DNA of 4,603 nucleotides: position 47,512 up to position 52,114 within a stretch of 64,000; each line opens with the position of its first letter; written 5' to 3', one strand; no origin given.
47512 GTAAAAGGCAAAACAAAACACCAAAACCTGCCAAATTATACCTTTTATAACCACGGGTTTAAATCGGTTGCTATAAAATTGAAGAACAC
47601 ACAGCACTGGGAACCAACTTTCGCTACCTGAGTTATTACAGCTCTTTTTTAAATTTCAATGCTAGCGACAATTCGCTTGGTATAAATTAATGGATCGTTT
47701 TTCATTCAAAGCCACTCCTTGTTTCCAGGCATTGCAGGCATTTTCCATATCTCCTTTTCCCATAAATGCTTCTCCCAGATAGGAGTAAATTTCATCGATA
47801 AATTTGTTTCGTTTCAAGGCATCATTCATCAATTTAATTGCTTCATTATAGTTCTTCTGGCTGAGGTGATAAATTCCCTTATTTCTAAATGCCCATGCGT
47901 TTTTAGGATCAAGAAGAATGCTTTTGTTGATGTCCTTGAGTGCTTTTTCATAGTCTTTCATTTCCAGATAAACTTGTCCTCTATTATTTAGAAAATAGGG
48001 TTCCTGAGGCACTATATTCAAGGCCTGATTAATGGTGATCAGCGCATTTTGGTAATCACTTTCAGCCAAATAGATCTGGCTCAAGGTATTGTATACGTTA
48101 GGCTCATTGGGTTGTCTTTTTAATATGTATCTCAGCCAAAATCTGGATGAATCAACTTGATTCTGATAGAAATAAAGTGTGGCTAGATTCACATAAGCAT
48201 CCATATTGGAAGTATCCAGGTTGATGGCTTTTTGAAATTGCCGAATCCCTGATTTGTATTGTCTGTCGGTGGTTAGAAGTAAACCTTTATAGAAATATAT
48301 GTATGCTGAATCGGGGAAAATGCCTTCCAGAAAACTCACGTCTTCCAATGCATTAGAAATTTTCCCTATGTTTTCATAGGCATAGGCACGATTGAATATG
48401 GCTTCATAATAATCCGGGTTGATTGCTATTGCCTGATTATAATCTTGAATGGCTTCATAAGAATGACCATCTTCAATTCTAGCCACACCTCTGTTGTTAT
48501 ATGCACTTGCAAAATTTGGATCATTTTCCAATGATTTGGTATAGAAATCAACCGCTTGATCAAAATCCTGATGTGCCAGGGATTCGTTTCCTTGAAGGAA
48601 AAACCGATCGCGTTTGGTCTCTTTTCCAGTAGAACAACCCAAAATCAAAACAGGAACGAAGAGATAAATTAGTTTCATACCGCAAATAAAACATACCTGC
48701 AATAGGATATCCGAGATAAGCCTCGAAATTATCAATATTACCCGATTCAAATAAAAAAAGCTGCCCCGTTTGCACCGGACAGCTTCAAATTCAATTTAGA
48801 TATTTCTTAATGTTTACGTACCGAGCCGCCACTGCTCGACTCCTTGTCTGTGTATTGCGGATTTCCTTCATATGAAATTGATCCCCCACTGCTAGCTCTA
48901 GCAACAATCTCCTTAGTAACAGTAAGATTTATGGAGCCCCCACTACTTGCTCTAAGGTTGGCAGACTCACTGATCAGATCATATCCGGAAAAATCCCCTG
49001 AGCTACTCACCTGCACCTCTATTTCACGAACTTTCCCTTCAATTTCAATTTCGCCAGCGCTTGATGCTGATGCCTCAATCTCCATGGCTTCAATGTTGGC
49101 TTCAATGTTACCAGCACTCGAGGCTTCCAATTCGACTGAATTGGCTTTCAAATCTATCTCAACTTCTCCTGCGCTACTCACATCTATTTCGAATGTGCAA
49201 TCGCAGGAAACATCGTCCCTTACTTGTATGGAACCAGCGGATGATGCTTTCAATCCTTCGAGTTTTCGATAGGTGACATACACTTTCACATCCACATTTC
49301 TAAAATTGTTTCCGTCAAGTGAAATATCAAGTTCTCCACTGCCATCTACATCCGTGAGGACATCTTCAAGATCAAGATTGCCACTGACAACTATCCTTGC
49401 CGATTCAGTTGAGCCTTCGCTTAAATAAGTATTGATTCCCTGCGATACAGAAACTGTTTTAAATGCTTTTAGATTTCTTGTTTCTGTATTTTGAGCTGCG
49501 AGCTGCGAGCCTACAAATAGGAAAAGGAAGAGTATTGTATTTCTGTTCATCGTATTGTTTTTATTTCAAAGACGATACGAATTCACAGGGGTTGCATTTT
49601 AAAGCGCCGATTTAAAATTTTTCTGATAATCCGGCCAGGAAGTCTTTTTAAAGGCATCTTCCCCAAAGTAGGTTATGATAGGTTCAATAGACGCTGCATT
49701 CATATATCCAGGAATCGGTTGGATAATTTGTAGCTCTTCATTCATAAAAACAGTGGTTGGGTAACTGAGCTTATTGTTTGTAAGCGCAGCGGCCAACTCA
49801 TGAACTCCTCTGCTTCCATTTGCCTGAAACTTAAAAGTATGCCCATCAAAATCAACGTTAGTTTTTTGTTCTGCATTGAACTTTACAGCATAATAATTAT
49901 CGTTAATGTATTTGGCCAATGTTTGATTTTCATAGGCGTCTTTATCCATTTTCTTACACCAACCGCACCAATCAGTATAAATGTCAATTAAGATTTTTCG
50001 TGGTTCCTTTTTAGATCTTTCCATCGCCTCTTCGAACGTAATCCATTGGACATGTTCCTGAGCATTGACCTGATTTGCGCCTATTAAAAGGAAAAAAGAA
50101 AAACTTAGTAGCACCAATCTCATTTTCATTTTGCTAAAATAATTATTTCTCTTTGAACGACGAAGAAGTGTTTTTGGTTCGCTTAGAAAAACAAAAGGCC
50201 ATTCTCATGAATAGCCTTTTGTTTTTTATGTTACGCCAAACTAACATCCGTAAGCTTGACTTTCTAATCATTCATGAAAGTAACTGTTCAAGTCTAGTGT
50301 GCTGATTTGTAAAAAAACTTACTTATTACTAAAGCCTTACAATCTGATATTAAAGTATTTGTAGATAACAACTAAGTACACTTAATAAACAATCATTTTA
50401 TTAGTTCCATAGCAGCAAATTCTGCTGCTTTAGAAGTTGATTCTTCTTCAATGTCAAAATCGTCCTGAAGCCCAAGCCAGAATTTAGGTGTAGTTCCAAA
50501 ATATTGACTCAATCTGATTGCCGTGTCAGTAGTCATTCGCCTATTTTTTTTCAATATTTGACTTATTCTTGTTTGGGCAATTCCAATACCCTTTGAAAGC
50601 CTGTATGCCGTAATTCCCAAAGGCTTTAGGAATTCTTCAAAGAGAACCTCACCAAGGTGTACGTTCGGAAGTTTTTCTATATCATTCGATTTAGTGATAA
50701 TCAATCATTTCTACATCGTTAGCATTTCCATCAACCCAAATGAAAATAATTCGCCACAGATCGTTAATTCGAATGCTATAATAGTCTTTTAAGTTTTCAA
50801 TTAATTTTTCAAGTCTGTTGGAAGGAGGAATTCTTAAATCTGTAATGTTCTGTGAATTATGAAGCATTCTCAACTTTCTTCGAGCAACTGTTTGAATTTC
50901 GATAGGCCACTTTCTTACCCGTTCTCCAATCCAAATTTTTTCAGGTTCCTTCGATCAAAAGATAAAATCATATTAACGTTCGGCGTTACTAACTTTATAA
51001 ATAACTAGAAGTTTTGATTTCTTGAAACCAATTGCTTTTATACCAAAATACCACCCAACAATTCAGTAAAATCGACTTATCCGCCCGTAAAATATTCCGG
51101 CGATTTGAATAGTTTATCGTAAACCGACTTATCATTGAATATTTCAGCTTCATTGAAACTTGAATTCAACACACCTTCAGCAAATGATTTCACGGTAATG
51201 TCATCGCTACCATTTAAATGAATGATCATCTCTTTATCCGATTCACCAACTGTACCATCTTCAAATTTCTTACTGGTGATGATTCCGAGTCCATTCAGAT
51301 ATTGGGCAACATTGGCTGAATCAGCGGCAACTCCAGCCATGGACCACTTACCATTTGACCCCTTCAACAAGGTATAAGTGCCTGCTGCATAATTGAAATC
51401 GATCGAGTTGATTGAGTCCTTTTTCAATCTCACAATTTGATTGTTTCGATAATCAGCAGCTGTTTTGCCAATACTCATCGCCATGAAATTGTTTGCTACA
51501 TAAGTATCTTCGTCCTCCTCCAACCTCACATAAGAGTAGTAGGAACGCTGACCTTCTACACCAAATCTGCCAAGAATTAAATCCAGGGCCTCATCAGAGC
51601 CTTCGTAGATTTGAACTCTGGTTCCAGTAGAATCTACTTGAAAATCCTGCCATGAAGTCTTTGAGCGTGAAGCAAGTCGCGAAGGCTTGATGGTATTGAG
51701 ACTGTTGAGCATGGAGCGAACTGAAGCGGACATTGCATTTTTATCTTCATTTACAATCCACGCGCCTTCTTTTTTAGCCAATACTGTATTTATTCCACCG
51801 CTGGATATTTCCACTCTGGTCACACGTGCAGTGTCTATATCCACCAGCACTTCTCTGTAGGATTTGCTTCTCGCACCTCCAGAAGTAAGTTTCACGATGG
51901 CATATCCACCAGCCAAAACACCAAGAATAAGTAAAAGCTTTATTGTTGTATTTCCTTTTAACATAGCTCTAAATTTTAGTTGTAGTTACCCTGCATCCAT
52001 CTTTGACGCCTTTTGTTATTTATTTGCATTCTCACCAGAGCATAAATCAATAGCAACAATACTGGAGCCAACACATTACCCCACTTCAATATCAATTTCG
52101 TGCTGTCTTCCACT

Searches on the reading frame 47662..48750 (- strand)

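Call 78: search_protein_families(library=pfam, proteins=[window:47662-48750:-], max_evalue=0.00001)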
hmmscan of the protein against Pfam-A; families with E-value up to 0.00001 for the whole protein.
window:47662-48750:- (362 aa): 21 families
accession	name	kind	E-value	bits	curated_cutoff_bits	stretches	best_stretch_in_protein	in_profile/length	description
PF07719.23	TPR_2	-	3.3e-42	139.6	27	1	252-284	2-34/34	Tetratricopeptide repeat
PF13431.12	TPR_17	-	1.1e-34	116.2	24.4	1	69-102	1-34/34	Tetratricopeptide repeat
PF00515.34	TPR_1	-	1.5e-34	116.8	27.8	2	253-284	3-34/34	Tetratricopeptide repeat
PF13181.12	TPR_8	-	2.2e-28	96.4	25.7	0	254-284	4-34/34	Tetratricopeptide repeat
PF13414.12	TPR_11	-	1.9e-27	95.1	26.8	1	99-129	12-42/42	TPR repeat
PF13432.12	TPR_16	-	8.1e-23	81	32.7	0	52-113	2-63/65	Tetratricopeptide repeat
PF14559.12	TPR_19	-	1.4e-21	77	25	0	162-226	4-68/68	Tetratricopeptide repeat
PF13424.12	TPR_12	-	1.6e-21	76.7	30.1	1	254-314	6-74/77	Tetratricopeptide repeat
PF13371.12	TPR_9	-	3.1e-20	72.4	35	1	223-274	1-52/73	Tetratricopeptide repeat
PF13428.12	TPR_14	-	9.6e-17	60.3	23.5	0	257-291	7-41/44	Tetratricopeptide repeat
PF23914.1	TPR_CcmH_CycH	-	1.4e-12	48.2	42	0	158-250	59-154/158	Cytochrome c-type biogenesis protein H TPR domain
PF13174.12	TPR_6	-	2.4e-09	37.7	26.3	0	57-79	9-32/33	Tetratricopeptide repeat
PF25062.1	ARM_TT21_N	-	7.5e-09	36.1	40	0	148-315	26-198/222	Tetratricopeptide repeat protein 21 N-terminal ARM repeat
PF12895.13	ANAPC3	-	8e-09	36.1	27.2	0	196-272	2-77/82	Anaphase-promoting complex, cyclosome, subunit 3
PF13176.12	TPR_7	-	1e-07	31.9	27.9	0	61-79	13-33/36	Tetratricopeptide repeat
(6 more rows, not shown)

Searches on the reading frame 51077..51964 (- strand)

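Call 78: search_protein_families(library=pfam, proteins=[window:51077-51964:-], max_evalue=0.00001)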
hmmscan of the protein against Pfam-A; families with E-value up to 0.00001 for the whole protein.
window:51077-51964:- (295 aa): 1 family
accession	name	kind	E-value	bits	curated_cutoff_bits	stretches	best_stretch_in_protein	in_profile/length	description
PF14238.11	DUF4340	-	2.4e-16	60.9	25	1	69-241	1-174/183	Domain of unknown function (DUF4340)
